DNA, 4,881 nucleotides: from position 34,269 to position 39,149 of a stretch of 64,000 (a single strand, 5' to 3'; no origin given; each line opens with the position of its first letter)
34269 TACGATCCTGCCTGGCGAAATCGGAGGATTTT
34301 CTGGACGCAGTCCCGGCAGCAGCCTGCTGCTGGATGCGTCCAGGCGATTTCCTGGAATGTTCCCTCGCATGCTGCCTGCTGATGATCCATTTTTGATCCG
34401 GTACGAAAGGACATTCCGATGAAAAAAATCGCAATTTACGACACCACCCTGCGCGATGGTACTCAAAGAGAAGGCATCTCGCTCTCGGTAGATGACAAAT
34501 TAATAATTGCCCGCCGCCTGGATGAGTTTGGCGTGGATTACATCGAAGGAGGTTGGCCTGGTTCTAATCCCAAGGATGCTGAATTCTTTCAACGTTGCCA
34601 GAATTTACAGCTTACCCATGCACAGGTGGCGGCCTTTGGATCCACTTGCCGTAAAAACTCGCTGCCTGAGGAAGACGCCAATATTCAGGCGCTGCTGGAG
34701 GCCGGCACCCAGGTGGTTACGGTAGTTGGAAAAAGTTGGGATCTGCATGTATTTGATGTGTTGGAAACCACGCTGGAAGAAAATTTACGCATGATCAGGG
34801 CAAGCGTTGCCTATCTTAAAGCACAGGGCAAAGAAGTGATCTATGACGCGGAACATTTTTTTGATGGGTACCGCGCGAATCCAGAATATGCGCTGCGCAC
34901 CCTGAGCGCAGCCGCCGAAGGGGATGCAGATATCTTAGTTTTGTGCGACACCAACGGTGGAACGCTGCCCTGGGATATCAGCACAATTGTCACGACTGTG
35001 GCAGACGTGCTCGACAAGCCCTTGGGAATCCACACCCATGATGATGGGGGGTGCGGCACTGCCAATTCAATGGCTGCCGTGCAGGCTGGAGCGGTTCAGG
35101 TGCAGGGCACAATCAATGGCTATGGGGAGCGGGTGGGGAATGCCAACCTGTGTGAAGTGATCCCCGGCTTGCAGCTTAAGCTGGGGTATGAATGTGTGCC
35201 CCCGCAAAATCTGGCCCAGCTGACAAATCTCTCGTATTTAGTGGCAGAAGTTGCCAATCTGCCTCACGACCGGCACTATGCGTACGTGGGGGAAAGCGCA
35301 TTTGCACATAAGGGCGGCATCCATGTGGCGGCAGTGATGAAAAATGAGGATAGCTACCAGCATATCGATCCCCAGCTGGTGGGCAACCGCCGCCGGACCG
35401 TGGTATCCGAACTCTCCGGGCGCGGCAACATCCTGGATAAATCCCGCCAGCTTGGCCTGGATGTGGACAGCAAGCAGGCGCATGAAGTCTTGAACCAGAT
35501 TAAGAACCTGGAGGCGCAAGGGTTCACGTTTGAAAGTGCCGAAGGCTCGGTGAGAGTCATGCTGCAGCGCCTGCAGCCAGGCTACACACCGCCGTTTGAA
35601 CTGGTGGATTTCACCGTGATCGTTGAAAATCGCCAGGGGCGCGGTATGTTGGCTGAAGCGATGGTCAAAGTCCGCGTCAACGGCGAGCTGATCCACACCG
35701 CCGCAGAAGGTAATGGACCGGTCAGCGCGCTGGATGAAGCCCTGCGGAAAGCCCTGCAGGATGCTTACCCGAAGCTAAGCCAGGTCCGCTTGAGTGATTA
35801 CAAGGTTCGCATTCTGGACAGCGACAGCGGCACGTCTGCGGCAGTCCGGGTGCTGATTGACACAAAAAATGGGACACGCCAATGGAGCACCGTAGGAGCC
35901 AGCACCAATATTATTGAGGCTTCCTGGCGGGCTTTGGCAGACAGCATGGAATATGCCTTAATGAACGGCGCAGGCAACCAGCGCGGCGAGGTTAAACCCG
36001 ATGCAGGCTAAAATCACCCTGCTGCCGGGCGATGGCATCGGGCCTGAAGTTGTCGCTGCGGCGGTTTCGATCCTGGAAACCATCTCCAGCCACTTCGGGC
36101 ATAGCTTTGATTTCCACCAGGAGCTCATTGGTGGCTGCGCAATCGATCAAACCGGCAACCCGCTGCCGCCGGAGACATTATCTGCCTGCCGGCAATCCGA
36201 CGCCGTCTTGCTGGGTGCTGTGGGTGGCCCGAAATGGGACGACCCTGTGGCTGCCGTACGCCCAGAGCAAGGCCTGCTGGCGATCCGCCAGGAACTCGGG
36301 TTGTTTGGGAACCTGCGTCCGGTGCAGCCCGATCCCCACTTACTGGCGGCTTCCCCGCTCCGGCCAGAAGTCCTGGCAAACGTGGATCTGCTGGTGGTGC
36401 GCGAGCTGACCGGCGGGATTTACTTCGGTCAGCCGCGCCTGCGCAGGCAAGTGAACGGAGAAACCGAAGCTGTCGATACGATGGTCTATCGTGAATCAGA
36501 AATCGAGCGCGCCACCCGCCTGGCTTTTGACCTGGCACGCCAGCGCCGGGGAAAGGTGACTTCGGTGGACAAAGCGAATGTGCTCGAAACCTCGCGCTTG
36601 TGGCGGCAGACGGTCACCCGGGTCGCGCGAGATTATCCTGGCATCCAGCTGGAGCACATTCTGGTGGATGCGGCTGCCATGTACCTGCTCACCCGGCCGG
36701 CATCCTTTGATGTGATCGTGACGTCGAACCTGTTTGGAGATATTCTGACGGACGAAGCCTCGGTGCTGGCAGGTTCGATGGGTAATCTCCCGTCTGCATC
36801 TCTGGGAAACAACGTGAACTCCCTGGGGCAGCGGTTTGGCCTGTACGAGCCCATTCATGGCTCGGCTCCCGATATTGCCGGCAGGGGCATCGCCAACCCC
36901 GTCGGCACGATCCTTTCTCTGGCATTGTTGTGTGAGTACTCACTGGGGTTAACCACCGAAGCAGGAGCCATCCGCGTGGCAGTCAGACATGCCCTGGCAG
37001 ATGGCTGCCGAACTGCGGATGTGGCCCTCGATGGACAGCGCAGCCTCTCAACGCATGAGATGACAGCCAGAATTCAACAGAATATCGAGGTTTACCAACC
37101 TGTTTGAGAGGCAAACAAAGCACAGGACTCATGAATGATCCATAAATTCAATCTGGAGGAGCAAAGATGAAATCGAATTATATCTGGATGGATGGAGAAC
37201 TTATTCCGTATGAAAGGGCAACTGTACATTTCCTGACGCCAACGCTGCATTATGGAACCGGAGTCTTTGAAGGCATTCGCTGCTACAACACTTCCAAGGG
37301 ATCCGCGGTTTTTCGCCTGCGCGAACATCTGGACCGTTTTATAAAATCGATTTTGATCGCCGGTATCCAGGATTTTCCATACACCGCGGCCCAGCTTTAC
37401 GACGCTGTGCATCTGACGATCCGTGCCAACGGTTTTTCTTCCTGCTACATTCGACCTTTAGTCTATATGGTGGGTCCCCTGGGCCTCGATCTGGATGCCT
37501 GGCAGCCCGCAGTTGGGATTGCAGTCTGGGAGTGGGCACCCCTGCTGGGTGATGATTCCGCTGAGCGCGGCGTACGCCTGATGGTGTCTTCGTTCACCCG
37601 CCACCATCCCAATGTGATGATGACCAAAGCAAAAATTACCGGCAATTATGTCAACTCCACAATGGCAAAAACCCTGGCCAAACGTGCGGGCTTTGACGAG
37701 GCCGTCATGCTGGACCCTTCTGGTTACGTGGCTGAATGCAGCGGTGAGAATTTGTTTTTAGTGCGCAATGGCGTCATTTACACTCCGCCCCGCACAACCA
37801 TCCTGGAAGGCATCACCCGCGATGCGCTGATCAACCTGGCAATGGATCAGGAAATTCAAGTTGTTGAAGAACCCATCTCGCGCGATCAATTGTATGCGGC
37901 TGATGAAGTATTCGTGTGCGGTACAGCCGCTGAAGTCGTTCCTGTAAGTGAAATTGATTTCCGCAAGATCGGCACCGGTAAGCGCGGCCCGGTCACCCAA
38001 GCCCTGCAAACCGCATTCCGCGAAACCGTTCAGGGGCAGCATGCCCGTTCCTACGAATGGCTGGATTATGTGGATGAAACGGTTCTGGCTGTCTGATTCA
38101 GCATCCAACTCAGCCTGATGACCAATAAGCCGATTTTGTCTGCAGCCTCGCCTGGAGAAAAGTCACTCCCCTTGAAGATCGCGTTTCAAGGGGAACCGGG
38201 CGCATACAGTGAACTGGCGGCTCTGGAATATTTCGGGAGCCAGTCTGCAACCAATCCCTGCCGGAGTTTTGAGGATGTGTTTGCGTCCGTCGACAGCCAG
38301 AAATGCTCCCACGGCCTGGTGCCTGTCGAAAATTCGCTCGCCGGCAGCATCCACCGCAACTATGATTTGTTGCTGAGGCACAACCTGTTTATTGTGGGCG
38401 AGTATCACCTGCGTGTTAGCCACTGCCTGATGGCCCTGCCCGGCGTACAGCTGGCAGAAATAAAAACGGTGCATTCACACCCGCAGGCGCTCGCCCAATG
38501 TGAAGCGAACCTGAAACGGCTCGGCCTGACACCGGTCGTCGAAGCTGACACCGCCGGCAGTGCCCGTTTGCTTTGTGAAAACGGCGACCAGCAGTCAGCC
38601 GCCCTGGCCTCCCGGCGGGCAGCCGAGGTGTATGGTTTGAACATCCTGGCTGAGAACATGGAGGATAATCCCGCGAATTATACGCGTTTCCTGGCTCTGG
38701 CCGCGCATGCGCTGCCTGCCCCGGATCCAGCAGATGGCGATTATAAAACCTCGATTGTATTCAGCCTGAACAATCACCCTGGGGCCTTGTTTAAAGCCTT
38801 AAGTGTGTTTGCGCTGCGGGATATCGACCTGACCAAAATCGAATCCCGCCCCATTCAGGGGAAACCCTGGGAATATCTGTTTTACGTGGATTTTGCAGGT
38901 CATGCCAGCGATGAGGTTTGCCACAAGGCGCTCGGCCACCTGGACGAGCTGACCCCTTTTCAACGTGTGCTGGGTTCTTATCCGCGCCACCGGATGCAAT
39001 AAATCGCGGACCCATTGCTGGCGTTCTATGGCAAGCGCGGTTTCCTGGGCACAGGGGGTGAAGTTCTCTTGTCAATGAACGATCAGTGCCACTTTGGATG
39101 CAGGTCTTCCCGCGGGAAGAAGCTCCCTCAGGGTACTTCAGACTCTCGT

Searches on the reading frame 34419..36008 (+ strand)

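Call 8: search_protein_families(library=pfam, proteins=[window:34419-36008:+], max_evalue=0.01)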
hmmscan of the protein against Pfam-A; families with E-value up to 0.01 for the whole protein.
window:34419-36008:+ (530 aa): 3 families
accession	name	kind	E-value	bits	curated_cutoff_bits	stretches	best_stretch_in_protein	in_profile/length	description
PF00682.25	HMGL-like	-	8.9e-46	156.8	29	1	3-272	1-257/260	HMGL-like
PF08502.15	LeuA_dimer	-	7.3e-28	97.5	24.9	1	389-513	18-130/131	LeuA allosteric (dimerisation) domain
PF22617.1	HCS_D2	-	2.4e-19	69.9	27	1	290-366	2-79/82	Homocitrate synthase post-HMGL domain-like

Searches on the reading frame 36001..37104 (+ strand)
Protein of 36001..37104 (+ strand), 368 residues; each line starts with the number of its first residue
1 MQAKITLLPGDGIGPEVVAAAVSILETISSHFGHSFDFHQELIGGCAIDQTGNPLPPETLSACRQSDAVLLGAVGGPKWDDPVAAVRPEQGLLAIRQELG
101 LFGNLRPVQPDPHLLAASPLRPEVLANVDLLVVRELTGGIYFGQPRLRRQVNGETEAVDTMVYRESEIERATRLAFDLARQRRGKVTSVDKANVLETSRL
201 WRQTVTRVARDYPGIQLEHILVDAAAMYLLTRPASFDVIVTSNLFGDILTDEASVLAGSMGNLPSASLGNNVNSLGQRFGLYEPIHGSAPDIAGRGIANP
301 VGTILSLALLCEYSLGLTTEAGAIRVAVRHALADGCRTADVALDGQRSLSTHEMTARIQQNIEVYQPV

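Call 8: search_protein_families(library=pfam, proteins=[window:36001-37104:+], max_evalue=0.01)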
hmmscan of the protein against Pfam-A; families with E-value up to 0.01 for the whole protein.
window:36001-37104:+ (368 aa): 1 family
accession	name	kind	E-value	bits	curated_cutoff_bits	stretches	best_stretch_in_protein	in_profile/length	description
PF00180.25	Iso_dh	-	9.6e-132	439.9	27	1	4-357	1-347/348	Isocitrate/isopropylmalate dehydrogenase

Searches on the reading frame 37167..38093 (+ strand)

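Call 8: search_protein_families(library=pfam, proteins=[window:37167-38093:+], max_evalue=0.01)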
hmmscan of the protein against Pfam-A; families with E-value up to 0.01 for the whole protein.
window:37167-38093:+ (309 aa): 1 family
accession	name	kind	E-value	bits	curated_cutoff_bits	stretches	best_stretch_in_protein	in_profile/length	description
PF01063.24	Aminotran_4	-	4.7e-49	167.7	28.5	1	32-263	1-223/223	Amino-transferase class IV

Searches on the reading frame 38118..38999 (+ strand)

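Call 8: search_protein_families(library=pfam, proteins=[window:38118-38999:+], max_evalue=0.01)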
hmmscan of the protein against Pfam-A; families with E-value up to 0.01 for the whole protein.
window:38118-38999:+ (294 aa): 2 families
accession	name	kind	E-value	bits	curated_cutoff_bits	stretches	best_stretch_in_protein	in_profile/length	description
PF00800.23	PDT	-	2.6e-62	210.3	25.2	1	21-197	1-179/181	Prephenate dehydratase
PF01842.31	ACT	-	2.8e-08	33.8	27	1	211-266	1-55/66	ACT domain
